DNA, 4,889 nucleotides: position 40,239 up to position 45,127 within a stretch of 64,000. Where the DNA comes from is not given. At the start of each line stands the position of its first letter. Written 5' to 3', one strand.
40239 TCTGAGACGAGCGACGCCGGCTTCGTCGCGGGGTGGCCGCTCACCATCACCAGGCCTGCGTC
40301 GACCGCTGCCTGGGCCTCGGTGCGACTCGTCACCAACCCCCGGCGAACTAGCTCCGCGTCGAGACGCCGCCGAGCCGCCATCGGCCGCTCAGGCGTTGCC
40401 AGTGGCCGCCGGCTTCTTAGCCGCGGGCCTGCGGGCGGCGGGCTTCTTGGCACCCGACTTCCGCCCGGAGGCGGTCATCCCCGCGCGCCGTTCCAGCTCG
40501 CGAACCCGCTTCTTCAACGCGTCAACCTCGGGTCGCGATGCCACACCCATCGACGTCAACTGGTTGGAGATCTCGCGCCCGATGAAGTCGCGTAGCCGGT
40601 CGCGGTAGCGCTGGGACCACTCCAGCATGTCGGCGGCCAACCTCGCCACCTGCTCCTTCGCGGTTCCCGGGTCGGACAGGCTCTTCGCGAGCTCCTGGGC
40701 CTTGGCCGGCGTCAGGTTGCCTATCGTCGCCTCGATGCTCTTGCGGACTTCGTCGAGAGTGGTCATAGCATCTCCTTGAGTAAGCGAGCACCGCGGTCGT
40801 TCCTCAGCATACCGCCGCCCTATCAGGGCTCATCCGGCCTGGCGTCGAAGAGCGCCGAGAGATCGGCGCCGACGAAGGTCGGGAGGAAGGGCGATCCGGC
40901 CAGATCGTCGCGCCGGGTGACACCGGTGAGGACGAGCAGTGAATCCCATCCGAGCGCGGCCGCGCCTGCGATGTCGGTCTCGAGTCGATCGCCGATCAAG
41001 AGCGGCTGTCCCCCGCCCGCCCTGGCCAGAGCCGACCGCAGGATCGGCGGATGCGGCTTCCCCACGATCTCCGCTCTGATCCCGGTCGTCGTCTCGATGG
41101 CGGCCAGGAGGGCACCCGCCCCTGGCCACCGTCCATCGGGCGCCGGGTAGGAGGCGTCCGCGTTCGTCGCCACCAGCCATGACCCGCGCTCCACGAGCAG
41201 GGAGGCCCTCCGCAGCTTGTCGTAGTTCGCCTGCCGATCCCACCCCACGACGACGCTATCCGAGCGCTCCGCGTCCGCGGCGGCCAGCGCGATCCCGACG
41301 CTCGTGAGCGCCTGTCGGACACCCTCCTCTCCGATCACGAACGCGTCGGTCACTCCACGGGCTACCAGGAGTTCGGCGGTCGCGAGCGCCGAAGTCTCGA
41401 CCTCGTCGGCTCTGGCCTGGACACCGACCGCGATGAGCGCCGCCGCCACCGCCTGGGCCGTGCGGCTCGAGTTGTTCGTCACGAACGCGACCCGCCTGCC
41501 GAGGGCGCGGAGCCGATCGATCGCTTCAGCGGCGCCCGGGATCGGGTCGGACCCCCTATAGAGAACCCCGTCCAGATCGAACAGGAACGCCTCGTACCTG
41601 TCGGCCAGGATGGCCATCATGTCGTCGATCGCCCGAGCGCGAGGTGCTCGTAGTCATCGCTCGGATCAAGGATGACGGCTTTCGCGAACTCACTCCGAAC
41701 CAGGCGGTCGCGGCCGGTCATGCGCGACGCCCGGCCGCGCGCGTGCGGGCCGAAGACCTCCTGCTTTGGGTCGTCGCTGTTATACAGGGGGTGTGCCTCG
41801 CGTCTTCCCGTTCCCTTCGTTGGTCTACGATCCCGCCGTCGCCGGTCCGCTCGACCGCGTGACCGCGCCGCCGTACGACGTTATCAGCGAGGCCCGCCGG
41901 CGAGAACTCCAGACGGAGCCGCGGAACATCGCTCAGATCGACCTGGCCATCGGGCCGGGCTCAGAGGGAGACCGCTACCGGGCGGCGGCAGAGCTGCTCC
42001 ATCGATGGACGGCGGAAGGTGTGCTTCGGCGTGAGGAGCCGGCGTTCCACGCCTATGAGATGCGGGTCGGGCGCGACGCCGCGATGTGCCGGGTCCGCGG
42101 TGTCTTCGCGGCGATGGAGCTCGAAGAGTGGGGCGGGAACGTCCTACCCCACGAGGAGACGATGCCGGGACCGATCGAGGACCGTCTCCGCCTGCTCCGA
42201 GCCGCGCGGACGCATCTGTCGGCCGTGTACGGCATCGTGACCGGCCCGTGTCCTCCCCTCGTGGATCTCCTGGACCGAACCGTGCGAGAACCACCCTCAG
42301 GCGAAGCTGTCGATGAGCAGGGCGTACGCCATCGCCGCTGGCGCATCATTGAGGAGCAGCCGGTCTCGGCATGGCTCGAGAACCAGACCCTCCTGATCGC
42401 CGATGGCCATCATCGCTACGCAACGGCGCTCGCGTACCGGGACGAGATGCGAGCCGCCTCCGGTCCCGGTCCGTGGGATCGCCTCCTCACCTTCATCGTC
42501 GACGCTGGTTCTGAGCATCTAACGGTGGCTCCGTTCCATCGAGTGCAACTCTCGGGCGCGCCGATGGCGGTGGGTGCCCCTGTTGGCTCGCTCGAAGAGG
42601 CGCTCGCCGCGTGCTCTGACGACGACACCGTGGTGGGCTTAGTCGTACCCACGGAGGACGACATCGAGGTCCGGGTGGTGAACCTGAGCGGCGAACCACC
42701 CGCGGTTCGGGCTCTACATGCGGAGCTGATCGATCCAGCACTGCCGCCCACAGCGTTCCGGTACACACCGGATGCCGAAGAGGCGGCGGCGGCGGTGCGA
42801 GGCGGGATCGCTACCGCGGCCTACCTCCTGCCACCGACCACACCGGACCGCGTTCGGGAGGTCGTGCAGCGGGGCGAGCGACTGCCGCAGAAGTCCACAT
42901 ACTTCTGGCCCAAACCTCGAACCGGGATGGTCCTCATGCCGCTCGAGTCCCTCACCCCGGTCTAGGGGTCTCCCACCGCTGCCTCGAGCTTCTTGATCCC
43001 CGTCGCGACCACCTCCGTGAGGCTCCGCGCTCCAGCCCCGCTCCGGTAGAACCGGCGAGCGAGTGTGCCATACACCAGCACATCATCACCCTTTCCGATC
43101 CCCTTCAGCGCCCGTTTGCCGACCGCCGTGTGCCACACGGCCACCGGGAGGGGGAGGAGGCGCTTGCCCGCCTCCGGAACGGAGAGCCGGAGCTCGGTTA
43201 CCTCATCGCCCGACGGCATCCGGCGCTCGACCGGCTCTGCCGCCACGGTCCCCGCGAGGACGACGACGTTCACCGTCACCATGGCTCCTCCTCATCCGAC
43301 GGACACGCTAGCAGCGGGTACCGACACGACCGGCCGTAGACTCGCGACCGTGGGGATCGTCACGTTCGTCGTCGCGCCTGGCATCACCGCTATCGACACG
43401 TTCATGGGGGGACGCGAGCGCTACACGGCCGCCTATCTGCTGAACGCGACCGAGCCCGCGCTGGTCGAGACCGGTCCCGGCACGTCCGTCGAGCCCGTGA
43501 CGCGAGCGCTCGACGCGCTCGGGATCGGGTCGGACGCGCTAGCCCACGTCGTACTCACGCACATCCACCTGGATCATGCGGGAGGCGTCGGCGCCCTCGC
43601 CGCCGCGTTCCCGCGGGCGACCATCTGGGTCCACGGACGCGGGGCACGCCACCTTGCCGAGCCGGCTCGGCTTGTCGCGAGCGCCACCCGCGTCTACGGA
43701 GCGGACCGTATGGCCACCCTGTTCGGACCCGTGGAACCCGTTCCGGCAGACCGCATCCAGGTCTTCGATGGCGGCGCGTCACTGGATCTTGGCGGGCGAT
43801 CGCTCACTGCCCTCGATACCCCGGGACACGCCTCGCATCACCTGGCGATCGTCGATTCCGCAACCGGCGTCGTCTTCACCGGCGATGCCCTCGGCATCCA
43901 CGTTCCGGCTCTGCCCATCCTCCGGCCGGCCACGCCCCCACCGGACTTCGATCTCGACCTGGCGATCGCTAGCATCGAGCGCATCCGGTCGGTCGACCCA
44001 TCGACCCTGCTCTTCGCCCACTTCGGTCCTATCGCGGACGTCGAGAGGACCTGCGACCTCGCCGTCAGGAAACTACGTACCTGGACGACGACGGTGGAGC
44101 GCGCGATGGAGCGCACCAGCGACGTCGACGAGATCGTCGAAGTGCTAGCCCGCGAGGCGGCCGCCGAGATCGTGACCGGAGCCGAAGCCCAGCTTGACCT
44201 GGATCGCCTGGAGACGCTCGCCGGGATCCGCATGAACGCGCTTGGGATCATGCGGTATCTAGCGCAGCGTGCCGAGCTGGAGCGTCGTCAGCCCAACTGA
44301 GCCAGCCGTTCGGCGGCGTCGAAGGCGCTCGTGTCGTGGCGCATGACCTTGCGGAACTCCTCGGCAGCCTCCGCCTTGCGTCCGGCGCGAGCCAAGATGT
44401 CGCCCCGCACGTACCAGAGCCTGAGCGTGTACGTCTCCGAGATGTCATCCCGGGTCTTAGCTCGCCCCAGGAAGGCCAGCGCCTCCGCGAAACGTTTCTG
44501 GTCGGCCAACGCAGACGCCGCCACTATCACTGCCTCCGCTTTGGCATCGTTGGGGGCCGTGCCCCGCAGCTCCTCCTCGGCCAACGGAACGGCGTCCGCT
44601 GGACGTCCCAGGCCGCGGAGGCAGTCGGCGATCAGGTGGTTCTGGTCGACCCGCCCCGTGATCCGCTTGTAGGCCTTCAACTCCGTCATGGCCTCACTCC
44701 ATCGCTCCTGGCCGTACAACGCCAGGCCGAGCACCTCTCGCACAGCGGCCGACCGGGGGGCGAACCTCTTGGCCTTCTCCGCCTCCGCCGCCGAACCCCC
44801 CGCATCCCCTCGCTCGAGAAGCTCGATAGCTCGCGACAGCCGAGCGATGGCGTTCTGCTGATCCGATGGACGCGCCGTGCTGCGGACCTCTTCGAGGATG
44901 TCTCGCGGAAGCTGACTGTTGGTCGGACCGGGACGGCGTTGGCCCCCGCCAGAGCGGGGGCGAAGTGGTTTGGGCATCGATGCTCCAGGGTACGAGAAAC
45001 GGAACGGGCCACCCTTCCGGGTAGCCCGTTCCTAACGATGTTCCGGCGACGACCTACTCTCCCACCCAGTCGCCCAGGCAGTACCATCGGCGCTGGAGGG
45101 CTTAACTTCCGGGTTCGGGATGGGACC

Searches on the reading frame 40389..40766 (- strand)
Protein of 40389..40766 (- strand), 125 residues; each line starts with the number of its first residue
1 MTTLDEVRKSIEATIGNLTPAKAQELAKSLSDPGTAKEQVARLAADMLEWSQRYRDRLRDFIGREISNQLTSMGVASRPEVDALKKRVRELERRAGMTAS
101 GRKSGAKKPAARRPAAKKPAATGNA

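Call 20: search_protein_families(library=pfam, proteins=[window:40389-40766:-])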
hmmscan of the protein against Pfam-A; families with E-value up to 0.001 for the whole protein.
window:40389-40766:- (125 aa): 1 family
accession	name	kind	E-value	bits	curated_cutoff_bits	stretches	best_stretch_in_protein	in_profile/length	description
PF05597.16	Phasin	-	4.2e-06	27.3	28.8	1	34-94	60-120/126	Poly(hydroxyalcanoate) granule associated protein (phasin)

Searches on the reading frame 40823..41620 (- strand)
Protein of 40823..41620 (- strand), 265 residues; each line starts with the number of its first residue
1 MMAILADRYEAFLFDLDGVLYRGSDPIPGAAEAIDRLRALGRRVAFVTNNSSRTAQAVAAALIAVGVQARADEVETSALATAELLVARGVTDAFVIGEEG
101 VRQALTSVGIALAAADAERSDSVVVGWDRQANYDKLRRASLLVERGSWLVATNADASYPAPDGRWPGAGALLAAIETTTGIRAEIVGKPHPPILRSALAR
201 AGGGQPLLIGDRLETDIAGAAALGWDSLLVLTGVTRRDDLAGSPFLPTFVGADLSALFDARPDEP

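Call 20: search_protein_families(library=pfam, proteins=[window:40823-41620:-])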
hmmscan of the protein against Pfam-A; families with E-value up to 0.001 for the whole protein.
window:40823-41620:- (265 aa): 3 families
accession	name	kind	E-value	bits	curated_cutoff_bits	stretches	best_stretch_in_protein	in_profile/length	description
PF13344.12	Hydrolase_6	-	1e-27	96.5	27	1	12-110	1-100/101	Haloacid dehalogenase-like hydrolase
PF13242.12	Hydrolase_like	-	6.2e-21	74.5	22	1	186-256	2-74/75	HAD-hyrolase-like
PF00702.32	Hydrolase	-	7e-14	53.1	26.4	1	9-224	1-191/191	haloacid dehalogenase-like hydrolase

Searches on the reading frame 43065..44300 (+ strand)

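Call 20: search_protein_families(library=pfam, proteins=[window:43065-44300:+])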
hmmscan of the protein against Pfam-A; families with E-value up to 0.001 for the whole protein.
window:43065-44300:+ (411 aa): 2 families
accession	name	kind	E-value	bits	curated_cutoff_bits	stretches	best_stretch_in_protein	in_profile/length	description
PF00753.33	Lactamase_B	-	8.3e-27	94.8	22.7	1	118-319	3-196/196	Metallo-beta-lactamase superfamily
PF12706.13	Lactamase_B_2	-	1.9e-05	24.8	27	1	145-253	15-111/200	Beta-lactamase superfamily domain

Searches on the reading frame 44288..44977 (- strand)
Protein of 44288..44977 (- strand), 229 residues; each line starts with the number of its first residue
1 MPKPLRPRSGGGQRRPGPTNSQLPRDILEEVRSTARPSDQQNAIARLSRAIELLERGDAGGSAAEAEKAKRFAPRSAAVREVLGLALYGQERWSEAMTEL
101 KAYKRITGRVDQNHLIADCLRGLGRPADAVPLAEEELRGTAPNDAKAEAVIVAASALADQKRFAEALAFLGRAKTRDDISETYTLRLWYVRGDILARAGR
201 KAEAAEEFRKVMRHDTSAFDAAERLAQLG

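Call 20: search_protein_families(library=pfam, proteins=[window:44288-44977:-])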
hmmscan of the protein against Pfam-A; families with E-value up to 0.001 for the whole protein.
window:44288-44977:- (229 aa): 9 families
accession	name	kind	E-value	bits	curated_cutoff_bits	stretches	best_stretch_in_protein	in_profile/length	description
PF13432.12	TPR_16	-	1.8e-09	38.3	32.7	0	120-175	7-59/65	Tetratricopeptide repeat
PF07719.23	TPR_2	-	1.8e-09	37.4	27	1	187-215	3-31/34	Tetratricopeptide repeat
PF13428.12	TPR_14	-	4.1e-07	30.5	23.5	0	186-228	2-44/44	Tetratricopeptide repeat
PF13424.12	TPR_12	-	5.5e-07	30.1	30.1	0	154-214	10-74/77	Tetratricopeptide repeat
PF13181.12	TPR_8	-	9.4e-06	25.9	25.7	0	186-212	2-28/34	Tetratricopeptide repeat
PF12895.13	ANAPC3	-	9.9e-06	26.2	27.2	0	102-173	15-82/82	Anaphase-promoting complex, cyclosome, subunit 3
PF00515.34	TPR_1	-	0.00012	22.2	27.8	0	187-213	3-29/34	Tetratricopeptide repeat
PF14559.12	TPR_19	-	0.00021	22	25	0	122-174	3-52/68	Tetratricopeptide repeat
PF12688.13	TPR_5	-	0.00069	20.3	24.2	0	116-170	44-97/119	Tetratrico peptide repeat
